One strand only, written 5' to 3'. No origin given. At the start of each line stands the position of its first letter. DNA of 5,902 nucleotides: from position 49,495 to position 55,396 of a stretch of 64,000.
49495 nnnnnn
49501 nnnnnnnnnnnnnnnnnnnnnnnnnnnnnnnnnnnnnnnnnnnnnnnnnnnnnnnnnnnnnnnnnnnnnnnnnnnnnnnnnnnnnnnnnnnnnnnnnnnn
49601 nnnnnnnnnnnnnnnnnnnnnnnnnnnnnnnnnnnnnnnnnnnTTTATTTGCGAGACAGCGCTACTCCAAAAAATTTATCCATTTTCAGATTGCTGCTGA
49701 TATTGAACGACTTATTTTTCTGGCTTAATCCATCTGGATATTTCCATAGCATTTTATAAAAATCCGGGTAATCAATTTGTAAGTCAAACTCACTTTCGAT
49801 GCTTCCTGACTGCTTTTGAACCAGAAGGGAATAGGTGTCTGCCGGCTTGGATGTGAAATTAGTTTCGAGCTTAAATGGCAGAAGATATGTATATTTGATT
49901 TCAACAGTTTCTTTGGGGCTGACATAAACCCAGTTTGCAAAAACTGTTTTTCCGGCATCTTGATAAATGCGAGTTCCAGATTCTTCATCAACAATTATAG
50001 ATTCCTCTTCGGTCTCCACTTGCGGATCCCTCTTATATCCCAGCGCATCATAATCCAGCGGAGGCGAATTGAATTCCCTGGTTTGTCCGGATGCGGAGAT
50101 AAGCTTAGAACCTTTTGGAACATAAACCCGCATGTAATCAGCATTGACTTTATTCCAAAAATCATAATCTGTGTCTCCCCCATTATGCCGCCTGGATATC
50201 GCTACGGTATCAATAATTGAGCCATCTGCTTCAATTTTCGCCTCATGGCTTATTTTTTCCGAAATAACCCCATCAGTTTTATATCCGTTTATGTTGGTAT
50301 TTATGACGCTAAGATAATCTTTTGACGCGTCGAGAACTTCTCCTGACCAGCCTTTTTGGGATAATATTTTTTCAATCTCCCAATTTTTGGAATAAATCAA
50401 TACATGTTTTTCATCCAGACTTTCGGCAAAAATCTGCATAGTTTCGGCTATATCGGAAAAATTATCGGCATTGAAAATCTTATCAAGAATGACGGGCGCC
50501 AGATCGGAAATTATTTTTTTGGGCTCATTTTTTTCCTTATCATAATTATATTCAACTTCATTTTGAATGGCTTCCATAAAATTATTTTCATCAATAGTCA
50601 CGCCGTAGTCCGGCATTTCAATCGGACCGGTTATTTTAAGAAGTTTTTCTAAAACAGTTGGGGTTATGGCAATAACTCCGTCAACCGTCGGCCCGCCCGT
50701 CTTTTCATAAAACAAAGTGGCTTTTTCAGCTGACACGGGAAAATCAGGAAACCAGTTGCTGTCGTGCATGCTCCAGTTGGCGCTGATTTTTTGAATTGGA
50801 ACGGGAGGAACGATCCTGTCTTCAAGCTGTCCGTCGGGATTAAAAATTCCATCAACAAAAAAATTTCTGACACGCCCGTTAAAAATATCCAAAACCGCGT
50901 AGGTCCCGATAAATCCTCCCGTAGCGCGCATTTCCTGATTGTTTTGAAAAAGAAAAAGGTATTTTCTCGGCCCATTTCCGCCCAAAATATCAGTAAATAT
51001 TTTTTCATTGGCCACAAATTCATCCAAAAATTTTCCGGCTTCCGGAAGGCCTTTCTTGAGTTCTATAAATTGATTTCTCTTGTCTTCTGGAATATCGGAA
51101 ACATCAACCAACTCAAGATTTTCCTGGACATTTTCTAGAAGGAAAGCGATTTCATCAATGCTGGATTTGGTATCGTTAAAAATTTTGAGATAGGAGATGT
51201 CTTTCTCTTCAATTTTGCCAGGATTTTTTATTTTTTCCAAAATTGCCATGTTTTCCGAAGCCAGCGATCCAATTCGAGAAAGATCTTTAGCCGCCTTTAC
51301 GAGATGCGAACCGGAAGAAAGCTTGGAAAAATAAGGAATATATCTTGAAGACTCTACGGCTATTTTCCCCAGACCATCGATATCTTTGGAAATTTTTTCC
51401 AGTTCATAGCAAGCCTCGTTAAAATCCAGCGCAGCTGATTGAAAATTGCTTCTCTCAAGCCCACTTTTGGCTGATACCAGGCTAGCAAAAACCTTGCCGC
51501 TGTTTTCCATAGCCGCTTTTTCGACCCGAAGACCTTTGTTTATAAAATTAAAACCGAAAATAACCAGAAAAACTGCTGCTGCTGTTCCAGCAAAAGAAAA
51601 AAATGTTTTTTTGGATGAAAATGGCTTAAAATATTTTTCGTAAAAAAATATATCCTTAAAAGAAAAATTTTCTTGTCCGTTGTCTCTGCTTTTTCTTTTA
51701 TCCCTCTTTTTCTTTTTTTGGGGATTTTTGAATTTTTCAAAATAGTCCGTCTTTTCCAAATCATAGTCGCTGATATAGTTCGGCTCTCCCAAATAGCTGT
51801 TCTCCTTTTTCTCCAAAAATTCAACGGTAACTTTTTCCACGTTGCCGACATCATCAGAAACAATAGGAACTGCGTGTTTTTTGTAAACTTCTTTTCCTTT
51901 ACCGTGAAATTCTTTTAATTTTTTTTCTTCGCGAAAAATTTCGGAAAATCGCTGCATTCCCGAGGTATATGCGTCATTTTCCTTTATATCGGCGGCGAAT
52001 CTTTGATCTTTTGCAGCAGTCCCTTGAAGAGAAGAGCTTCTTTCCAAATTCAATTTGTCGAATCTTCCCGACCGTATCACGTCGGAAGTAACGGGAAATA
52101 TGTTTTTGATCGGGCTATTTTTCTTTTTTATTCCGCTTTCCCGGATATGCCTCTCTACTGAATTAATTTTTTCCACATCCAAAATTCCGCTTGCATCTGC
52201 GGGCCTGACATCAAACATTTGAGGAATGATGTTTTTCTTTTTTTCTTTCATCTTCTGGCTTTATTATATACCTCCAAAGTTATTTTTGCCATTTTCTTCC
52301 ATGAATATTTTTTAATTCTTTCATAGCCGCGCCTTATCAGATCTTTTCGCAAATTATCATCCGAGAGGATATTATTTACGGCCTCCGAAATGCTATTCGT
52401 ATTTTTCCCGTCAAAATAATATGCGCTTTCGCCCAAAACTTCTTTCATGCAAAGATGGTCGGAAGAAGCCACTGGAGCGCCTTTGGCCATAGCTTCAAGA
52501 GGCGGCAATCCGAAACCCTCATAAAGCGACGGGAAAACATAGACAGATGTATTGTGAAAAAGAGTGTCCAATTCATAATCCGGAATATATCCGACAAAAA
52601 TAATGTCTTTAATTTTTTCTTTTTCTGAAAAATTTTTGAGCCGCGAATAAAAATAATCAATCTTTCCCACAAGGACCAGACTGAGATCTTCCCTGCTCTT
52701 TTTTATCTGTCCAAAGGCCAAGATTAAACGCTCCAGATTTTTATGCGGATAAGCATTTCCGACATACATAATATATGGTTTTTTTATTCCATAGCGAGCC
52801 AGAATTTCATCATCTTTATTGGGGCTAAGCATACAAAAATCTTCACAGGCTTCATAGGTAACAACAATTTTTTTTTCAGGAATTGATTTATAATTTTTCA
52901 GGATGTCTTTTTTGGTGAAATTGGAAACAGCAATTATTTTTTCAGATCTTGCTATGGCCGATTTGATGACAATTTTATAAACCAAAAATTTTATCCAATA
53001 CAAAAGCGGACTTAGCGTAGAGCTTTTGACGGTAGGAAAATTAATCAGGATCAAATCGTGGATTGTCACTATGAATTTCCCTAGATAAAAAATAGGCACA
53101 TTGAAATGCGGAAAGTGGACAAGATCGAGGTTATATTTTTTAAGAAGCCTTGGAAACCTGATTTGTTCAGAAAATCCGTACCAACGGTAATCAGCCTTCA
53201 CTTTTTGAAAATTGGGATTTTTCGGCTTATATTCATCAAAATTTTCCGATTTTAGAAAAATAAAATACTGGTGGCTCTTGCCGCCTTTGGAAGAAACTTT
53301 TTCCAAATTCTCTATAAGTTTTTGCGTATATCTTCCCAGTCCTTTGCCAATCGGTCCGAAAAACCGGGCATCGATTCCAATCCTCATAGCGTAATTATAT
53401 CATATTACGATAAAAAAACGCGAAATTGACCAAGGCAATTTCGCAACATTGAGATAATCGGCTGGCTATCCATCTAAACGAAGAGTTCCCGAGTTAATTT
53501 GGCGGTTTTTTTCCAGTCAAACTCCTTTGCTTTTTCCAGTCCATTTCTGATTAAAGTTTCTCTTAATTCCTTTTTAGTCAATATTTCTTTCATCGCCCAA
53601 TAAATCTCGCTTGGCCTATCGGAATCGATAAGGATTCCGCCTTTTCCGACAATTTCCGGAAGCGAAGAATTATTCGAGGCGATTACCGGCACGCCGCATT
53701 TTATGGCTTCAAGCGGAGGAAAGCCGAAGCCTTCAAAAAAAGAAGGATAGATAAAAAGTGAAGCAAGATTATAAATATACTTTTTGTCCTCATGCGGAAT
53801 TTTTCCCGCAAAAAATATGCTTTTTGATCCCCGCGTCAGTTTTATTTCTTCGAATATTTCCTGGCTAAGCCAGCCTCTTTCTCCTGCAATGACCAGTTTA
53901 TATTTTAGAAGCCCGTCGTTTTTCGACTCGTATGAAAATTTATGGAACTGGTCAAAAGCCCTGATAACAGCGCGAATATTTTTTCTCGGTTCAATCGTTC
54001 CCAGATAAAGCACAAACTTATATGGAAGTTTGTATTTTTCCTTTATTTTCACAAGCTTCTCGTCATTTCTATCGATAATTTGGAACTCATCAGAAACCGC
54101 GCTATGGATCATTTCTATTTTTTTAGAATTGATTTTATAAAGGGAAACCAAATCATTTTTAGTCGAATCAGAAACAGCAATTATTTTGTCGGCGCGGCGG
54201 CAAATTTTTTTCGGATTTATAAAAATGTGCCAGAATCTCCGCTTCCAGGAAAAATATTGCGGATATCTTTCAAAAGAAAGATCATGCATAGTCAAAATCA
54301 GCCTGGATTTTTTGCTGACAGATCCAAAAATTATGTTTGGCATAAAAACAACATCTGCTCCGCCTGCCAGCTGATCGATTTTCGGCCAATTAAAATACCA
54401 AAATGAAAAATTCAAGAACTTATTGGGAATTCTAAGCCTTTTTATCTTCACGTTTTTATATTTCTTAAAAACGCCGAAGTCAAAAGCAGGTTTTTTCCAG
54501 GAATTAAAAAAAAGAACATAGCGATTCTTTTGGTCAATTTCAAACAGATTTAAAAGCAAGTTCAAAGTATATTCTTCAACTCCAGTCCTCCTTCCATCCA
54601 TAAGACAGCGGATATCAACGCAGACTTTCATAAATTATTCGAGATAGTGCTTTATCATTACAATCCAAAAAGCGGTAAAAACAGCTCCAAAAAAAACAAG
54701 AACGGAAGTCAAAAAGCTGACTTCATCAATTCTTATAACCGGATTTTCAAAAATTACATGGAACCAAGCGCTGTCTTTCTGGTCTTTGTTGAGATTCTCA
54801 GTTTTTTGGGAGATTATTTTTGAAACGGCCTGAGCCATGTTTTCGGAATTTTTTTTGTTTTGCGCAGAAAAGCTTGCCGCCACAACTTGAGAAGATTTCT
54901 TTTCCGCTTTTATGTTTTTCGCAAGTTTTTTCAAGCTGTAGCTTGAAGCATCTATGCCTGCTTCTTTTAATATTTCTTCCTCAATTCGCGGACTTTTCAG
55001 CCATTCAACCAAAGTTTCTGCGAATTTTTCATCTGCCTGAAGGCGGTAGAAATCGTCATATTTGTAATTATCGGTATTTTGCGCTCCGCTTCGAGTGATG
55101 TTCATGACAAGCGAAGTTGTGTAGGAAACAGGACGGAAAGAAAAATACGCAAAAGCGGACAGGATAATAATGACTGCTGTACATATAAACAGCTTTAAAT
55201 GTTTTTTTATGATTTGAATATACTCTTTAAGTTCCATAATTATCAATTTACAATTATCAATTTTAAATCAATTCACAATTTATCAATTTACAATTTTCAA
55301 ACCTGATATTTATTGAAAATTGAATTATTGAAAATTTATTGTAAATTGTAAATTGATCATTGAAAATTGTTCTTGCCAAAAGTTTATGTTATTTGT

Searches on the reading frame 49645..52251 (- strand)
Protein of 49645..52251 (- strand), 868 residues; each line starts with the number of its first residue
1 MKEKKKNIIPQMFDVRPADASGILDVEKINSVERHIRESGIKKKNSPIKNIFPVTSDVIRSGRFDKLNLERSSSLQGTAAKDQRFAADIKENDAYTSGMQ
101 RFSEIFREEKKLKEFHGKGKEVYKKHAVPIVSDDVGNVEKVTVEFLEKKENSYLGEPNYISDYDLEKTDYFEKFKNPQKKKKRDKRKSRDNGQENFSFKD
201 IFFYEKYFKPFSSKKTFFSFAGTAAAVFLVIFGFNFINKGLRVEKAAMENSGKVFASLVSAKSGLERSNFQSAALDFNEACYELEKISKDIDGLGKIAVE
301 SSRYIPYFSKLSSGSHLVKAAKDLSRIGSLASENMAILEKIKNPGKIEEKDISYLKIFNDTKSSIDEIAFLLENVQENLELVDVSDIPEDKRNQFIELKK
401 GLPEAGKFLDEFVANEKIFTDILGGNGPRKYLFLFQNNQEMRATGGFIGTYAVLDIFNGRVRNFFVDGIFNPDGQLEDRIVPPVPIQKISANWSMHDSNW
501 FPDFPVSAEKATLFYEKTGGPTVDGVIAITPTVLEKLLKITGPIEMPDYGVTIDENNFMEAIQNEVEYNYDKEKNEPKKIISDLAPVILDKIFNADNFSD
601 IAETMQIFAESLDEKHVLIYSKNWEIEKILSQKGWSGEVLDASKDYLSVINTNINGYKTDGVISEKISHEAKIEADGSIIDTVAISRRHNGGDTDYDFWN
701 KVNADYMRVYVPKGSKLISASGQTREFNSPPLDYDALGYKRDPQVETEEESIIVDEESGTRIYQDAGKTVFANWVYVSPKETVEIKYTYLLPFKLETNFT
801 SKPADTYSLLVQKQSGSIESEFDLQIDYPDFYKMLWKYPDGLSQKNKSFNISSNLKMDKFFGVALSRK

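Call 70: search_protein_families(library=pfam, proteins=[window:49645-52251:-], max_evalue=0.00001)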
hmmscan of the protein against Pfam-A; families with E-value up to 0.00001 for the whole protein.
window:49645-52251:- (868 aa): 1 family
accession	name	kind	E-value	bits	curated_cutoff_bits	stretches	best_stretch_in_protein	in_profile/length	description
PF13196.11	DUF4012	-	1.8e-32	113.3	28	1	426-566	1-143/144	Protein of unknown function (DUF4012)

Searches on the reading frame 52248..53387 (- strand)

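Call 70: search_protein_families(library=pfam, proteins=[window:52248-53387:-], max_evalue=0.00001)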
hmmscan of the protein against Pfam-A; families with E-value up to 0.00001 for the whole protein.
window:52248-53387:- (379 aa): 5 families
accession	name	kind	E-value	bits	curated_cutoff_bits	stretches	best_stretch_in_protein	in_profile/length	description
PF00534.26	Glycos_transf_1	-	1.8e-35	122.5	26.4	1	201-357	11-172/172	Glycosyl transferases group 1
PF13692.12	Glyco_trans_1_4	-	8.2e-25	88.2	27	1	204-343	2-142/142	Glycosyl transferases group 1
PF13439.12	Glyco_transf_4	-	2.6e-11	44.3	28.5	1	16-178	3-163/170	Glycosyltransferase Family 4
PF20706.3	GT4-conflict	-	4.6e-07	29.6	26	1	200-325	194-324/385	Family 4 Glycosyltransferase in conflict systems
PF13524.12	Glyco_trans_1_2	-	6.9e-06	26.5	25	1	231-367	11-139/144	Glycosyl transferase-like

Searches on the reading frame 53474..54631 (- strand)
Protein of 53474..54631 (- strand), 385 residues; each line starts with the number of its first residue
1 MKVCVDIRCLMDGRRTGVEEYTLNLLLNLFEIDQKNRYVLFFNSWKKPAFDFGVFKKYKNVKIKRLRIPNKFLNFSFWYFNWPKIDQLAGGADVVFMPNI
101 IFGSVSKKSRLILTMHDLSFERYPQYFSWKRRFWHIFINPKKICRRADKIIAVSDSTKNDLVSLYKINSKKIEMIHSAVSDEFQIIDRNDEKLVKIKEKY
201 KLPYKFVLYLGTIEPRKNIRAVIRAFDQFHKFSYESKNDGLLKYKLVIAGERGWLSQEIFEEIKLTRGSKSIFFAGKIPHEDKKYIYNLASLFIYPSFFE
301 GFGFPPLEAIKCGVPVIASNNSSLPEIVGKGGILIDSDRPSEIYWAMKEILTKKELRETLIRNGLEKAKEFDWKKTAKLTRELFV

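Call 70: search_protein_families(library=pfam, proteins=[window:53474-54631:-], max_evalue=0.00001)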
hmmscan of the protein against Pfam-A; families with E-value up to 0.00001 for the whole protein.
window:53474-54631:- (385 aa): 4 families
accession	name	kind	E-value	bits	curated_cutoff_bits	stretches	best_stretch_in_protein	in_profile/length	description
PF00534.26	Glycos_transf_1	-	3.5e-31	108.5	26.4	1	201-364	12-169/172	Glycosyl transferases group 1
PF13692.12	Glyco_trans_1_4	-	2e-22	80.4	27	1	206-352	3-141/142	Glycosyl transferases group 1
PF13439.12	Glyco_transf_4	-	5.8e-14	52.9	28.5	1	17-182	3-169/170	Glycosyltransferase Family 4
PF20706.3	GT4-conflict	-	5.4e-10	39.2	26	1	142-327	142-319/385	Family 4 Glycosyltransferase in conflict systems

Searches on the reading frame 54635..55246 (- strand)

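Call 70: search_protein_families(library=pfam, proteins=[window:54635-55246:-], max_evalue=0.00001)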
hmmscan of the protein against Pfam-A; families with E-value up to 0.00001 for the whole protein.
window:54635-55246:- (203 aa): 1 family
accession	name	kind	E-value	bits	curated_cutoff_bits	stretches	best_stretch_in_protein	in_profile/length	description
PF02706.20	Wzz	-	1.8e-08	35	25.5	1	4-95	3-90/91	Chain length determinant protein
